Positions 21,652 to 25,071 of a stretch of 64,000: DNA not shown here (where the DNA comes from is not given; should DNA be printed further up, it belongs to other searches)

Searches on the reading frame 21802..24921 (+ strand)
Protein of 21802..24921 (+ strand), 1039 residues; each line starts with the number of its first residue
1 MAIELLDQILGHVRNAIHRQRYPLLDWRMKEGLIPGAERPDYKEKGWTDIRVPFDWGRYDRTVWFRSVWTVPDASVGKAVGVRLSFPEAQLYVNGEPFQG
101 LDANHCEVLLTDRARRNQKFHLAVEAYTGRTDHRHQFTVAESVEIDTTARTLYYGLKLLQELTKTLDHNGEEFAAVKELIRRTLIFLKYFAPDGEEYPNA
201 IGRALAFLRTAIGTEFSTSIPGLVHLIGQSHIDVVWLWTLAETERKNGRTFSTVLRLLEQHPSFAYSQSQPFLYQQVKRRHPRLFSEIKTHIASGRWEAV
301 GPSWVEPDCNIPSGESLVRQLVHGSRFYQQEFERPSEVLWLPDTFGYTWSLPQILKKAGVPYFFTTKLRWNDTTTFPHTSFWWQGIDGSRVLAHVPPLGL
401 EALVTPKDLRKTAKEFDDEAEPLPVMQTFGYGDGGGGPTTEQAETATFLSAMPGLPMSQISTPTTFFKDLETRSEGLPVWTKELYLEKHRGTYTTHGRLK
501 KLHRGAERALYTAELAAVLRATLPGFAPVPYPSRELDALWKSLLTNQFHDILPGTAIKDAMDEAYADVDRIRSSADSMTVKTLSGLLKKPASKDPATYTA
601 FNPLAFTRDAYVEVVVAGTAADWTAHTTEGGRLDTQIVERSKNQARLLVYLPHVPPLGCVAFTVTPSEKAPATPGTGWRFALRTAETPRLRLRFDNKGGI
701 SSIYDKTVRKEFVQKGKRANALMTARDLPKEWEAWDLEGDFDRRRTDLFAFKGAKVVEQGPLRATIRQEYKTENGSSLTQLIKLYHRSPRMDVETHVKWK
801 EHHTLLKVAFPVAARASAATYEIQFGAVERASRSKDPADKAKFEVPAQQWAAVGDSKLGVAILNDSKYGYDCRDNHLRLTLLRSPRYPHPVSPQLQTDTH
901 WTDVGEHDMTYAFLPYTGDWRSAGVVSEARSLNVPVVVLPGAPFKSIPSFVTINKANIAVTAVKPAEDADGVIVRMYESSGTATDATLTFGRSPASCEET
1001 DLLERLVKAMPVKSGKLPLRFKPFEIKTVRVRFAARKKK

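Call 63: search_protein_families(library=pfam, proteins=[window:21802-24921:+], max_evalue=0.00001)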
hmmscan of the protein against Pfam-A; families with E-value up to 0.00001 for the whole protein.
window:21802-24921:+ (1039 aa): 4 families
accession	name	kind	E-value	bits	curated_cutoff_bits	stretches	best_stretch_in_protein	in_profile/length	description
PF01074.27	Glyco_hydro_38N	-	7.5e-81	271.9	25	1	224-480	2-269/270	Glycosyl hydrolases family 38 N-terminal domain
PF07748.19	Glyco_hydro_38C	-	2.1e-57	195.2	25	1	686-890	2-205/206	Glycosyl hydrolases family 38 C-terminal domain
PF09261.16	Alpha-mann_mid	-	8.8e-22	77.5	31.1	1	487-583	1-93/96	Alpha mannosidase middle domain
PF17677.7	Glyco_hydro38C2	-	7.3e-18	64.9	22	1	957-1029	1-72/72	Glycosyl hydrolases family 38 C-terminal beta sandwich domain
